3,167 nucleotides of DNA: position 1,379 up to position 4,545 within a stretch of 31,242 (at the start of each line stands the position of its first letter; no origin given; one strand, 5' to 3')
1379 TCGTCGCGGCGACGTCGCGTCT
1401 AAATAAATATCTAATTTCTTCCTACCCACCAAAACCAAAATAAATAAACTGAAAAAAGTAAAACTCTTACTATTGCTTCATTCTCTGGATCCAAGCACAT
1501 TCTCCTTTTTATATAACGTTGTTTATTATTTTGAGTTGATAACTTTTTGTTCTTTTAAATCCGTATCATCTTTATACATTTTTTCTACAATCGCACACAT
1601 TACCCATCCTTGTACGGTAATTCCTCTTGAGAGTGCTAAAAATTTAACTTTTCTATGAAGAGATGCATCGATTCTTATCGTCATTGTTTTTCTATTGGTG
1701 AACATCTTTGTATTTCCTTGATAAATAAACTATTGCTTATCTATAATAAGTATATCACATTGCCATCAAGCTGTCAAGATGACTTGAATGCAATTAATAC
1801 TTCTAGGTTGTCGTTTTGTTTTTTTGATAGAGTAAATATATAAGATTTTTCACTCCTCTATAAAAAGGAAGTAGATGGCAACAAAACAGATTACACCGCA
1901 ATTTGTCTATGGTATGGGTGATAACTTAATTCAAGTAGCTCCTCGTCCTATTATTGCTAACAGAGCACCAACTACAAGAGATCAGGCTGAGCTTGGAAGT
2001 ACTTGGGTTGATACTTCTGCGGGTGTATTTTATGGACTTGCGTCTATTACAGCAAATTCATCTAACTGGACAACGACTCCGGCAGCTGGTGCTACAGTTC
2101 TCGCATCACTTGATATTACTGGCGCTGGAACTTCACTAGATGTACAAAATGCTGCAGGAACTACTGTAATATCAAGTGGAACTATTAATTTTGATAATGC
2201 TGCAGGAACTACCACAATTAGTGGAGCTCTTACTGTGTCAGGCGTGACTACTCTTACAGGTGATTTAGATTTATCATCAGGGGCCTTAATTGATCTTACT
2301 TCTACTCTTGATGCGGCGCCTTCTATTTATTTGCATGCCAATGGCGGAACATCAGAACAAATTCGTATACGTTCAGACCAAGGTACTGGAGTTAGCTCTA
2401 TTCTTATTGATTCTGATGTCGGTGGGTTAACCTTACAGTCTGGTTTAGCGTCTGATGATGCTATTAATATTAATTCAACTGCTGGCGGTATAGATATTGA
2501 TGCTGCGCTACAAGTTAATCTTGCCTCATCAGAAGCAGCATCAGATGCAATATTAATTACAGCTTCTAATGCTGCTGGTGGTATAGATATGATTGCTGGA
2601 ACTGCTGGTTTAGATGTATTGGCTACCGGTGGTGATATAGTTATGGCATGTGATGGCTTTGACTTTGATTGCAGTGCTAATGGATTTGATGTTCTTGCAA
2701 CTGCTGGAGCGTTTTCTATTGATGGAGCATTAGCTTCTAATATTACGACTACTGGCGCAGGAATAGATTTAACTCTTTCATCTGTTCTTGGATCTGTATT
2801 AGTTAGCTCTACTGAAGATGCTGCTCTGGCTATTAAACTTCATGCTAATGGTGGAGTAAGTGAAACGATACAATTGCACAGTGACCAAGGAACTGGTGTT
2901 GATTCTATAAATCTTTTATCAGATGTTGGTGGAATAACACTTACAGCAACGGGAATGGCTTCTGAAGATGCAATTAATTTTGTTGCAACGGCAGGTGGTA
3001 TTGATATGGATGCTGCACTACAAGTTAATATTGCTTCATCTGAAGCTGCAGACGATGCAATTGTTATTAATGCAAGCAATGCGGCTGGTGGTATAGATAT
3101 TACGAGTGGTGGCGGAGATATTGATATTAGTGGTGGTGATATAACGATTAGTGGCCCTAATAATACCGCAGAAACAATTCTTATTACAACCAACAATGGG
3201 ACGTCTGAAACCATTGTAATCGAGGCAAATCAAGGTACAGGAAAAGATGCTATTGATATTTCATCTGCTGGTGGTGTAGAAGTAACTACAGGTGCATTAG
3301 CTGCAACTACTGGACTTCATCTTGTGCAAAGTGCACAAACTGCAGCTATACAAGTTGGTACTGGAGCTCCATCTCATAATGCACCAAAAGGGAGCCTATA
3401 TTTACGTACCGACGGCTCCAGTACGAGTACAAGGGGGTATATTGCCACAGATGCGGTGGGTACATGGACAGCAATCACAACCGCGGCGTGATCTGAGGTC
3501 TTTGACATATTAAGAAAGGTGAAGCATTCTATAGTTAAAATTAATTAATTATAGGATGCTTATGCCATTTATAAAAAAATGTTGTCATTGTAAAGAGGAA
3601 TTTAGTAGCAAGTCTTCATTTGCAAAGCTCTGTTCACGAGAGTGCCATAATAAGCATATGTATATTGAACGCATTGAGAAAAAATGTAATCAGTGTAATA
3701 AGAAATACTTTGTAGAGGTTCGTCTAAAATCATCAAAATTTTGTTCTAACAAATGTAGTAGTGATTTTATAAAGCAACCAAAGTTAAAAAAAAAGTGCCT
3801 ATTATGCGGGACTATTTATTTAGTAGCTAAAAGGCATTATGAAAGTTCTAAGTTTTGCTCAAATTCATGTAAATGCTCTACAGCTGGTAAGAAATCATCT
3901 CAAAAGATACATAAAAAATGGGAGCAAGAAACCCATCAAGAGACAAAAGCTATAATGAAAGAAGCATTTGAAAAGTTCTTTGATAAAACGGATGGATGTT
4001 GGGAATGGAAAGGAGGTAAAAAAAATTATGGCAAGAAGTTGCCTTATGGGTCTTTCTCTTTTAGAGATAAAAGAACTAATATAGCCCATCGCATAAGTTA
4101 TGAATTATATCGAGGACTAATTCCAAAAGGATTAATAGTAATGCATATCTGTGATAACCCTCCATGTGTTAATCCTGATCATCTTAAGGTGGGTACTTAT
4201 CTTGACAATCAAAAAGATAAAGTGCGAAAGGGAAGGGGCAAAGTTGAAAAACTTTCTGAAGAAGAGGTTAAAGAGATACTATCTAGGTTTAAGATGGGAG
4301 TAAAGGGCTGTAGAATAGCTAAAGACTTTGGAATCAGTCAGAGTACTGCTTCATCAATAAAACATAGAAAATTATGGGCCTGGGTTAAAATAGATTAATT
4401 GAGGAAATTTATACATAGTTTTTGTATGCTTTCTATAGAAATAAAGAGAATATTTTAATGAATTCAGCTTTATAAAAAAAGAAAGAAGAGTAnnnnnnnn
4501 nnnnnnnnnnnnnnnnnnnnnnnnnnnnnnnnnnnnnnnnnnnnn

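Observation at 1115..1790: Hidden RHH regulator plus small membrane protein: an immI-like cassette antisense to the structural genes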

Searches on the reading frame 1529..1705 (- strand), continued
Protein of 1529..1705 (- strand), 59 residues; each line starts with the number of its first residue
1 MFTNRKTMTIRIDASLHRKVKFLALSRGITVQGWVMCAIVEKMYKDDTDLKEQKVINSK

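Call 53: fold_search(model_id=the predicted structure, library=pdb)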
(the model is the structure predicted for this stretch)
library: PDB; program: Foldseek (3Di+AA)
matches with E <= 10: 48; with E <= 0.001: 0
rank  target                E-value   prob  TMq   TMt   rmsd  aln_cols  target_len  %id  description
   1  6iya_A                1.2e-01  1.00  0.71  0.85   1.1        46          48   22  Structure of the DNA binding domain of antitoxin CopASO (released 2019-01-16)
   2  1myl_A                1.7e-01  1.00  0.68  0.87   1.1        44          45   16  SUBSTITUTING HYDROPHOBIC RESIDUES FOR A BURIED SALT BRIDGE ENHANCES PROTEIN STABILITY BUT DOES NOT REDUCE CONFORMATION (released 1995-01-26)
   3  8u12_A                2.0e-01  1.00  0.68  0.78   1.4        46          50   11  Crystal Structure of Antitoxin Protein Rv0298 of Type II Toxin-antitoxin Systems from Mycobacterium tuberculosis (released 2023-09-27)
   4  1myl_E                2.5e-01  1.00  0.63  0.87   1.0        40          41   15  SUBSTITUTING HYDROPHOBIC RESIDUES FOR A BURIED SALT BRIDGE ENHANCES PROTEIN STABILITY BUT DOES NOT REDUCE CONFORMATION (released 1995-01-26)
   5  2rbf_A                2.8e-01  1.00  0.70  0.92   0.7        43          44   19  Structure of the ribbon-helix-helix domain of Escherichia coli PutA (PutA52) complexed with operator DNA (O2) (released 2008-07-29)
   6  1baz_C                3.1e-01  1.00  0.67  0.84   0.9        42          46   17  ARC REPRESSOR MUTANT PHE10VAL (released 1998-06-17)
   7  8u12_B                3.1e-01  0.99  0.63  0.74   1.4        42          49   12  Crystal Structure of Antitoxin Protein Rv0298 of Type II Toxin-antitoxin Systems from Mycobacterium tuberculosis (released 2023-09-27)
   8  3ft7_A                3.3e-01  0.94  0.55  0.69   3.0        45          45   20  Crystal structure of an extremely stable dimeric protein from sulfolobus islandicus (released 2009-10-20)
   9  2gpe_A                3.8e-01  0.99  0.69  0.86   0.6        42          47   19  Structure of the DNA-binding domain of E. Coli Proline Utilization A (PUTA) (released 2007-02-20)
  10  7etr_B                4.6e-01  0.97  0.71  0.59   2.1        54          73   20  Crystal structure of SO_1444-SO_1445 complex from Shewanella oneidensis (released 2022-03-23)
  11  2k9i_MODEL_1_A        4.6e-01  0.85  0.56  0.60   3.4        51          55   20  NMR structure of plasmid copy control protein ORF56 from sulfolobus islandicus (released 2009-10-20)
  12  1baz_B                5.0e-01  0.99  0.64  0.90   0.9        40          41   15  ARC REPRESSOR MUTANT PHE10VAL (released 1998-06-17)
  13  8ypj_A                5.7e-01  0.97  0.63  0.72   1.4        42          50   12  Cyrstal structure of the MazE-mt10 Antitoxin from Mycobacterium tuberculosis (released 2024-05-15)
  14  2rbf_B                7.1e-01  0.98  0.68  0.87   0.8        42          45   19  Structure of the ribbon-helix-helix domain of Escherichia coli PutA (PutA52) complexed with operator DNA (O2) (released 2008-07-29)
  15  2bsq_F                7.6e-01  0.90  0.57  0.53   2.0        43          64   21  FitAB bound to DNA (released 2006-08-24)
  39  1b28_MODEL_1_A        3.3e+00  0.57  0.60  0.66   1.4        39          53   18  ARC REPRESSOR MYL MUTANT FROM SALMONELLA BACTERIOPHAGE P22 (released 1999-11-03)
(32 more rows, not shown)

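Call 69: search_protein_families(library=padloc, proteins=[window:1529-1705:-], max_evalue=0.1)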
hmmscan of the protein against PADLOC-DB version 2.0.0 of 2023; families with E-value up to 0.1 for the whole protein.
window:1529-1705:- (59 aa): 0 families

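Call 76: find_encoding_contigs(protein=P0006, flank=2500, max_places=3)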
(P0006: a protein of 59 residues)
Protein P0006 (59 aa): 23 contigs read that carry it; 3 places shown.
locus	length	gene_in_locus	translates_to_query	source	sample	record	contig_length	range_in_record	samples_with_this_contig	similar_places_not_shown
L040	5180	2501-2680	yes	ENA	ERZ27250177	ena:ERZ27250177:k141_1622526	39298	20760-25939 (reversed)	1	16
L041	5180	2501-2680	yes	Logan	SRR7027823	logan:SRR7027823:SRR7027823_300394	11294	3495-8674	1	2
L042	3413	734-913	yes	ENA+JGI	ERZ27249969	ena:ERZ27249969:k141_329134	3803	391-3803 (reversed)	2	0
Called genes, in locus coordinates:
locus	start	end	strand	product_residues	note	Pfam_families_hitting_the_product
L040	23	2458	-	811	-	-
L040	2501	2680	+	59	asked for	-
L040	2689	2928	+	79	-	-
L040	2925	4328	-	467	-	-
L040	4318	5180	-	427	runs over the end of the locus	-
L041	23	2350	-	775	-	-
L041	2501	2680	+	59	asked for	-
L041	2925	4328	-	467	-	-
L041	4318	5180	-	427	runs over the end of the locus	-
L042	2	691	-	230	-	?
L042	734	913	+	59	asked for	-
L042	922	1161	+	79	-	-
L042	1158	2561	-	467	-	-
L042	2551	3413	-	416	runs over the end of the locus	?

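Call 77: find_encoding_contigs(protein=P0050, flank=2500, max_places=3)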
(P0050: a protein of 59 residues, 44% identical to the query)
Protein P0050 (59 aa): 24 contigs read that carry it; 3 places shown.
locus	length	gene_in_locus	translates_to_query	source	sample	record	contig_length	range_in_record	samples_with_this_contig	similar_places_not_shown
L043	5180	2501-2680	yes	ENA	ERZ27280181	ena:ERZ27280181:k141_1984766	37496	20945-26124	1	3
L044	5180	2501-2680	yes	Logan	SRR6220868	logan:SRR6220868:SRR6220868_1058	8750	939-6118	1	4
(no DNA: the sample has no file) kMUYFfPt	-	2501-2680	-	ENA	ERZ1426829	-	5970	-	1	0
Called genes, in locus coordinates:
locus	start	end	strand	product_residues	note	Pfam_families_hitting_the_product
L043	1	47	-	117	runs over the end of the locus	-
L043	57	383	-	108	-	-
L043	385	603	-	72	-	-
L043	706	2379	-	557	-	-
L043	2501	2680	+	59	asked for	PF05534:HicB (weak)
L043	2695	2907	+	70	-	-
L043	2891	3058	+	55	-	-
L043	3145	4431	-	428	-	-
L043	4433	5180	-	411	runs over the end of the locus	-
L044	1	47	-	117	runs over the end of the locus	-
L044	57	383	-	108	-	-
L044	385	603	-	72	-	-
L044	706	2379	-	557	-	-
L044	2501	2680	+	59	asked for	PF05534:HicB (weak)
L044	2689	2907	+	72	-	-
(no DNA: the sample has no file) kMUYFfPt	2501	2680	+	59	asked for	PF05534:HicB (weak)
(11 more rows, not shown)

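Call 78: find_encoding_contigs(protein=P0011, flank=2500, max_places=2)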
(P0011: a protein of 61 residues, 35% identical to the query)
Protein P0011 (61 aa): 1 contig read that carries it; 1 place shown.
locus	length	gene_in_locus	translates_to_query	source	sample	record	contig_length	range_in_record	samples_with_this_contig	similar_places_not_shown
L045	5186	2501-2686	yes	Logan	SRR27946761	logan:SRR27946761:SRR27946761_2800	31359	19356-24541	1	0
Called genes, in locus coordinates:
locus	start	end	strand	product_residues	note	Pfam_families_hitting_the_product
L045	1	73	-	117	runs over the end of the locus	-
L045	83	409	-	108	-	-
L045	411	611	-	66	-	-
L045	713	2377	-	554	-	-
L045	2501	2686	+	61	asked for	-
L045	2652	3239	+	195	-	PF13392:HNH_3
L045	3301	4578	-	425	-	-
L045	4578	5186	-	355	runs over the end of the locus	-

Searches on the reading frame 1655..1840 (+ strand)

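Call 5: search_protein_families(library=pfam, proteins=[window:1655-1840:+], max_evalue=1)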
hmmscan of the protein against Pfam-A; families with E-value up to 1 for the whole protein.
window:1655-1840:+ (62 aa): 0 families

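Call 6: search_protein_families(library=phrogs, proteins=[window:1655-1840:+], max_evalue=1)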
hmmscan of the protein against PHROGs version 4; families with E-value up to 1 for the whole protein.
window:1655-1840:+ (62 aa): 1 family
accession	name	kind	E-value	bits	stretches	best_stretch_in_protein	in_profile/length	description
phrog_28818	-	unknown function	0.15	13.1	1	25-46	8-29/47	-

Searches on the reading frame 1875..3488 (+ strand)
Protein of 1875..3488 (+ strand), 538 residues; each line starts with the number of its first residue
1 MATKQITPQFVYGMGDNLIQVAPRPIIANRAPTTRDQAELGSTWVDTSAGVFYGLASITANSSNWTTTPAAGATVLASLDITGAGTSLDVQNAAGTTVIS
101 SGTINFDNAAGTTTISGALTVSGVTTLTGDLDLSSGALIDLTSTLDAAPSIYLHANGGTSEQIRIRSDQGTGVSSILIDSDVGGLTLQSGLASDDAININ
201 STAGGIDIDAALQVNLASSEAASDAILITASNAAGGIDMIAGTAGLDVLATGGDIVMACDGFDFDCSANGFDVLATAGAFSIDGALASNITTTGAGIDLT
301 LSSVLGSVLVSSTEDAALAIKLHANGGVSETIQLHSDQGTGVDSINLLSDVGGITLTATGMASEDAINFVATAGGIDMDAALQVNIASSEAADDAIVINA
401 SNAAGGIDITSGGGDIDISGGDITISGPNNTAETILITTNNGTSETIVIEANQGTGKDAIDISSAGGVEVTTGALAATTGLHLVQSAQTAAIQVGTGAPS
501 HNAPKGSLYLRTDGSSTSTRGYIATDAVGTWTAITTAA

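Call 5: search_protein_families(library=pfam, proteins=[window:1875-3488:+], max_evalue=1)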
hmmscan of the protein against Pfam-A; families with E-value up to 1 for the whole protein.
window:1875-3488:+ (538 aa): 3 families
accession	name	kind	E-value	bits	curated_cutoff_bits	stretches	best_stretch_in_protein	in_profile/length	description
PF10106.14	DUF2345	-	9.3e-05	22.7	30.7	1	310-430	32-137/151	Uncharacterized protein conserved in bacteria (DUF2345)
PF24053.1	DUF7356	-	0.17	12.3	27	0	379-409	71-101/105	Domain of unknown function (DUF7356)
PF20037.4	DUF6440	-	0.18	12.1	26.5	0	154-186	8-41/53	Family of unknown function (DUF6440)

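Call 6: search_protein_families(library=phrogs, proteins=[window:1875-3488:+], max_evalue=1)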
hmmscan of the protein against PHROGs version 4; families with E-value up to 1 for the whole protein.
window:1875-3488:+ (538 aa): 0 families

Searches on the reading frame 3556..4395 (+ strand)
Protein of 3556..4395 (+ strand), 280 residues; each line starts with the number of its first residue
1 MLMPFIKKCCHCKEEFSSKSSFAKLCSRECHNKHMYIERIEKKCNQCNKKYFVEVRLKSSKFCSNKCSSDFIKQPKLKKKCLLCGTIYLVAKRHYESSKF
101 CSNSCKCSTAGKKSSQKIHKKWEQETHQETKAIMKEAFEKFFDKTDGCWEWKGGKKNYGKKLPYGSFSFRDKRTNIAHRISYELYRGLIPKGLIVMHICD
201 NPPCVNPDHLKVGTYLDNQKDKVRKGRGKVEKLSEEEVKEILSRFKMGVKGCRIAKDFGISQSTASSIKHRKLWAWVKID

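Call 5: search_protein_families(library=pfam, proteins=[window:3556-4395:+], max_evalue=1)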
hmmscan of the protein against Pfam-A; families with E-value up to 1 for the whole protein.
window:3556-4395:+ (280 aa): 4 families
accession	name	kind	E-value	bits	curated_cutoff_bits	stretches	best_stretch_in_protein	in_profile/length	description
PF13392.12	HNH_3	-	8.1e-11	41.8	24.8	1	177-219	3-45/46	HNH endonuclease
PF04545.22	Sigma70_r4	-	0.0071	16.3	24.1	1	232-271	4-43/50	Sigma-70, region 4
PF13613.12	HTH_Tnp_4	-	0.028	14.5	27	1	242-270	13-41/53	Helix-turn-helix of DDE superfamily endonuclease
PF13384.12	HTH_23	-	0.075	13.3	24.6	1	240-271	9-40/50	Homeodomain-like domain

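Call 6: search_protein_families(library=phrogs, proteins=[window:3556-4395:+], max_evalue=1)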
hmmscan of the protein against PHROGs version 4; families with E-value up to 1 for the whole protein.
window:3556-4395:+ (280 aa): 18 families
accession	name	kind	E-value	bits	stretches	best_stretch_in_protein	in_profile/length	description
phrog_1872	-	DNA, RNA and nucleotide metabolism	1.1e-30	107.8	1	127-237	13-124/166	endonuclease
phrog_59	-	DNA, RNA and nucleotide metabolism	3.9e-28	100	1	34-278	69-276/423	HNH endonuclease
phrog_826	-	DNA, RNA and nucleotide metabolism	3.7e-23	83.5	1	118-224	51-160/281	HNH endonuclease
phrog_6254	-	DNA, RNA and nucleotide metabolism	1.6e-20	74.9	1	142-236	8-100/154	HNH endonuclease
phrog_3593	-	DNA, RNA and nucleotide metabolism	1.9e-18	67.9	1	103-223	17-141/210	HNH endonuclease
phrog_1492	-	DNA, RNA and nucleotide metabolism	2.1e-12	47.9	1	168-227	102-164/414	HNH endonuclease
phrog_4842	-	DNA, RNA and nucleotide metabolism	2.5e-11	44.6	1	135-212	61-137/154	HNH endonuclease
phrog_1271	-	DNA, RNA and nucleotide metabolism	9.9e-09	36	2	7-73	178-244/361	HNH endonuclease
phrog_10495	-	DNA, RNA and nucleotide metabolism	3.2e-06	28.2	1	171-228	4-61/63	HNH endonuclease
phrog_99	-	DNA, RNA and nucleotide metabolism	3.2e-06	28.1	1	47-225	36-208/383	HNH endonuclease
phrog_517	-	DNA, RNA and nucleotide metabolism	0.0015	20.4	1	224-266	77-119/128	HTH DNA binding protein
phrog_20467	-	DNA, RNA and nucleotide metabolism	0.008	17.1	1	228-278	58-108/112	HNH endonuclease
phrog_2862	-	unknown function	0.033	15.5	1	77-132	1-52/118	-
phrog_5735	-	unknown function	0.045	14.9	1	217-272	33-87/88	-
phrog_6156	-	DNA, RNA and nucleotide metabolism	0.045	14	1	222-275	175-228/261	endonuclease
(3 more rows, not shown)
